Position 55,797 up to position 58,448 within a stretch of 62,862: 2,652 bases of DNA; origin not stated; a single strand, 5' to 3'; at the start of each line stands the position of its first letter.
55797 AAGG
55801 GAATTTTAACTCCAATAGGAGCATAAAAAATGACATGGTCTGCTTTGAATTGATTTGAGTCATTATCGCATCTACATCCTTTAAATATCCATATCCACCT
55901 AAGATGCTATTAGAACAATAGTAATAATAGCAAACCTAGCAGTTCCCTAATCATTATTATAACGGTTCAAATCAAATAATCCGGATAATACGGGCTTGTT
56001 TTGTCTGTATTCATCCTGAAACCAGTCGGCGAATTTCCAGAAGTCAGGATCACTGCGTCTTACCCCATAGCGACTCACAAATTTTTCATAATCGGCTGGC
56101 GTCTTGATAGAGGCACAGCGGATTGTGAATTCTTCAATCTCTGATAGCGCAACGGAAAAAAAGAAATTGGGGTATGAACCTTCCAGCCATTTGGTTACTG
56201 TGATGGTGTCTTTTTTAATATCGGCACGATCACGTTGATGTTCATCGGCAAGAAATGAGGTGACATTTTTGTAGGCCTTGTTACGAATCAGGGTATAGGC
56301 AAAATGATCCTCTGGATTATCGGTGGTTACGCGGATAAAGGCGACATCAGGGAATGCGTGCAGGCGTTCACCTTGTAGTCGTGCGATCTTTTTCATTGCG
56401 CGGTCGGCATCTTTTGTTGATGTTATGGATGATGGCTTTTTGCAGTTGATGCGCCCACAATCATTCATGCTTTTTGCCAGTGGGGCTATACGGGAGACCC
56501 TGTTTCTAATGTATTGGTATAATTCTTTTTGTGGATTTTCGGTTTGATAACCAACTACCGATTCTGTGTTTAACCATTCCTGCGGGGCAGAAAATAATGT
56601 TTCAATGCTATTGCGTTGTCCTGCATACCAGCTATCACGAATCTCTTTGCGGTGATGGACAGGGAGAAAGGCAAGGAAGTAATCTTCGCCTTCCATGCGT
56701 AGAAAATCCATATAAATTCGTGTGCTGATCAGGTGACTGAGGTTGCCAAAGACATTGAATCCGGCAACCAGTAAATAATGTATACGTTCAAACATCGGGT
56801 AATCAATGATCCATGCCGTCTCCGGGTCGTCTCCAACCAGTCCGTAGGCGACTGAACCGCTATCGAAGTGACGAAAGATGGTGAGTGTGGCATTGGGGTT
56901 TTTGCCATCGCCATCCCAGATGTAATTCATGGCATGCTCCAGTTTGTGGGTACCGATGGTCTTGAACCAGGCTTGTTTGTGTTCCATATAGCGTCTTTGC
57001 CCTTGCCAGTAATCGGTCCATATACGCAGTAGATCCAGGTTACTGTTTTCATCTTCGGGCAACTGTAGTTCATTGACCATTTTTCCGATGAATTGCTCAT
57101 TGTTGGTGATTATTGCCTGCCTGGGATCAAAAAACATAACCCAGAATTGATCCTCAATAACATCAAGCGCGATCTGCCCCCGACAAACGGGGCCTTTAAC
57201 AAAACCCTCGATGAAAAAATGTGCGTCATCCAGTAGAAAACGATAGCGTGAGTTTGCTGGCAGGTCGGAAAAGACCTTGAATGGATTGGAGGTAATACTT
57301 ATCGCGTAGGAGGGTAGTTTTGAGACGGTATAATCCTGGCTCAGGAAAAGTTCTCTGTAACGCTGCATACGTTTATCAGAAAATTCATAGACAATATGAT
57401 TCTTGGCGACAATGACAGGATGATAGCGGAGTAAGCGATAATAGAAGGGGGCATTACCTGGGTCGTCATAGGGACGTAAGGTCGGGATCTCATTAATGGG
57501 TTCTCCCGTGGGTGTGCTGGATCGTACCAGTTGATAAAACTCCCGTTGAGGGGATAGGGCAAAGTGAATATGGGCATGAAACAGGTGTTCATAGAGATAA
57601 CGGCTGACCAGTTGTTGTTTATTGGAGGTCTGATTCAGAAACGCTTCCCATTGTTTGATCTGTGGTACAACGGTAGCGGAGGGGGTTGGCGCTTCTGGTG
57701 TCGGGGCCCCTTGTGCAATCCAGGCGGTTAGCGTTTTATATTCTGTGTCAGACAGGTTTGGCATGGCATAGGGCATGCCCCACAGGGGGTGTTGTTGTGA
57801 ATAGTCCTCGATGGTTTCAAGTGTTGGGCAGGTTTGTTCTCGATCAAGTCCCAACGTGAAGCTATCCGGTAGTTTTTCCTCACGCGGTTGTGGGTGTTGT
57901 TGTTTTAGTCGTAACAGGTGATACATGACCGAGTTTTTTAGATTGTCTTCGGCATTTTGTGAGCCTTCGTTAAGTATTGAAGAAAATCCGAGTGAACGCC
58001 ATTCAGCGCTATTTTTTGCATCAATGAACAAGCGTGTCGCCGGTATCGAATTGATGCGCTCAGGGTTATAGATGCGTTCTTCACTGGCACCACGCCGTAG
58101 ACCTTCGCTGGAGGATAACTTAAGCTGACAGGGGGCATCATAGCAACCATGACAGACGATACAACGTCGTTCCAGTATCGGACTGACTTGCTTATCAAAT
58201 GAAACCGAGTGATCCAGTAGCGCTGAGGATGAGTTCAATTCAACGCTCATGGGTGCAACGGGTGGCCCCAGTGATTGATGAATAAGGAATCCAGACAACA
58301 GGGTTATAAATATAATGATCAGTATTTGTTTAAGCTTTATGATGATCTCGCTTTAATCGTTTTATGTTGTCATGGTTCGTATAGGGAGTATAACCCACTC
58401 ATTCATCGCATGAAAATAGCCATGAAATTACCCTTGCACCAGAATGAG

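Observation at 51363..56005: Single-gene 4.58-kb island with perfect 61-bp flanking direct repeats, inserted precisely between cti and sixA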

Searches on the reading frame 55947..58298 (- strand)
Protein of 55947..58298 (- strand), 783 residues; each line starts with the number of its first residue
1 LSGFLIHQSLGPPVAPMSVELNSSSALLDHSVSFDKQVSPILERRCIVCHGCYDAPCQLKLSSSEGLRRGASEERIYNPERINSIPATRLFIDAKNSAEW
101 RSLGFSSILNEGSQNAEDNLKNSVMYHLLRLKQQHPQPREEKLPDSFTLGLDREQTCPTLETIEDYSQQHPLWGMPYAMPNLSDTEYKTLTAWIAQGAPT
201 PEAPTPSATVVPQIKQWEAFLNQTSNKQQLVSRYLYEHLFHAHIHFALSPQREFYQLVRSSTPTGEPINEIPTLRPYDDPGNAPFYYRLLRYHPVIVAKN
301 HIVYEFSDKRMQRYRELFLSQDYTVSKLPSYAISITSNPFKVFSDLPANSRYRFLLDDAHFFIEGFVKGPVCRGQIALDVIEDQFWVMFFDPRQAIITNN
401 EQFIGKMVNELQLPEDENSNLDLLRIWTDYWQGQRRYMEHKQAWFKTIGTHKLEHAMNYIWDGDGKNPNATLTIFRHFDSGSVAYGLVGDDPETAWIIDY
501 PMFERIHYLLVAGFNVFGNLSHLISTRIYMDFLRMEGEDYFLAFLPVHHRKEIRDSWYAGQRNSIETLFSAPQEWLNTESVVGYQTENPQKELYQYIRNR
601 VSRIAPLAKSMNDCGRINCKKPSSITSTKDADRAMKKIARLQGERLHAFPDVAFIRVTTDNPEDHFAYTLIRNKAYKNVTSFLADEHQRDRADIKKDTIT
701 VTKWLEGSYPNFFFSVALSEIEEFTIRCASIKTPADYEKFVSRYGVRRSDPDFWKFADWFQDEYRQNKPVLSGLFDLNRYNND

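Call 6: search_protein_families(library=pfam, proteins=[window:55947-58298:-], max_evalue=0.01)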
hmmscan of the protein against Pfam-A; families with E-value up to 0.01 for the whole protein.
window:55947-58298:- (783 aa): 1 family
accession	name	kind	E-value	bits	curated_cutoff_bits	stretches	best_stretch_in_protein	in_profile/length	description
PF06934.16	CTI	-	8.3e-267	887.7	25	1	87-782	3-692/692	Fatty acid cis/trans isomerase (CTI)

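Call 13: find_encoding_contigs(protein=window:55947-58298:-, flank=10000, max_places=10)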
Protein window:55947-58298:- (783 aa): no gene with exactly this product is on record in the collection.

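Call 21: find_related_loci(query=window:55947-58298:-, collection=genome_contigs, flank=10000)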
Query window:55947-58298:- (783 aa) in genome_contigs; peptide patterns used: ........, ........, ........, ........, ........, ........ (x = any residue, [..] = any of these).
600 stretches matched a pattern (row limit reached: there are more); 592 encode a relative of the query (tblastn E <= 1e-3); the best 80 are kept; 80 distinct loci.
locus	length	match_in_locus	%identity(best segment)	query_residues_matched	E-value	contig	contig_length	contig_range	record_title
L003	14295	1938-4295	72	1-782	0e+0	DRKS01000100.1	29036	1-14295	MAG TPA_asm: Sedimenticola sp. isolate HyVt-446 HyVt-446_k145_949291, whole genome shotgun sequence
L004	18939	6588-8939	71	1-782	0e+0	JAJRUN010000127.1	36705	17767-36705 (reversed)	MAG: Gammaproteobacteria bacterium isolate Dive96_bin10.188 k141_4429672, whole genome shotgun sequence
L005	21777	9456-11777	72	11-782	0e+0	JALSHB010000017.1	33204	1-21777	MAG: Chromatiales bacterium isolate 354-166_metabat1_scaf2bin.062 354-166_scaffold_1150_c1, whole genome shotgun sequenc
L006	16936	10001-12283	70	16-776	0e+0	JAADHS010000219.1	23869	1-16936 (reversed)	MAG: Gammaproteobacteria bacterium isolate M_MetaBat.201 contig-127_2750, whole genome shotgun sequence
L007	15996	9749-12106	69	1-780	0e+0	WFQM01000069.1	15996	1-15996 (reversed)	MAG: Gammaproteobacteria bacterium isolate S013_42 k151_146023, whole genome shotgun sequence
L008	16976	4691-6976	70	19-782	0e+0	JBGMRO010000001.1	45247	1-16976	MAG: Thiohalomonadales bacterium isolate N04_metabat2_bin.16 NODE_84_length_45247_cov_6.611170, whole genome shotgun seq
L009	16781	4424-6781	68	1-782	0e+0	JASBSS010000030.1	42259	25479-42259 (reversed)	MAG: Thiogranum sp. isolate BWSM_145 k141_1910757, whole genome shotgun sequence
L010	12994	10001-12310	69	18-782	0e+0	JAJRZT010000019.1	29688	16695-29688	MAG: Gammaproteobacteria bacterium isolate Dive96_bin4.222 k141_1194207, whole genome shotgun sequence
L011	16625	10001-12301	74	16-782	0e+0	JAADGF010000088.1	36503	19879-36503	MAG: Gammaproteobacteria bacterium isolate M_MetaBat.104 contig-127_2278, whole genome shotgun sequence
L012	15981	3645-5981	69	7-782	0e+0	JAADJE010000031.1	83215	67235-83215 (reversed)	MAG: Gammaproteobacteria bacterium isolate M_MetaBat.99 contig-127_794, whole genome shotgun sequence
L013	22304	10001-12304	67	14-782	0e+0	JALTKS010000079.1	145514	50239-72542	MAG: Gammaproteobacteria bacterium isolate S139_maxbin2_scaf2bin.221 S139_NODE_33_length_145514_cov_115.579701, whole ge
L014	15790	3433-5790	69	1-780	0e+0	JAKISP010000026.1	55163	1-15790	MAG: Gammaproteobacteria bacterium isolate D96SM.bin.20 NODE_411_length_55163_cov_25.494531, whole genome shotgun sequen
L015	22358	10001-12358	69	1-780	0e+0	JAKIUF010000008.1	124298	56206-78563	MAG: Gammaproteobacteria bacterium isolate D100SM.bin.11 NODE_44_length_124298_cov_5.751721, whole genome shotgun sequen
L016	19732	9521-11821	71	16-782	0e+0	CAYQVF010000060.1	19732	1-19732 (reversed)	MAG TPA_asm: uncultured Chromatiaceae bacterium isolate SRP128015_co1_170 genome assembly, contig: NODE_3732_length_1973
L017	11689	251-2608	68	1-782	0e+0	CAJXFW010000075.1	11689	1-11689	MAG TPA_asm: uncultured Thiogranum sp. isolate SRR4028170_bin.1_MetaBAT_v2.12.1_MAG genome assembly, contig: NODE_1703_l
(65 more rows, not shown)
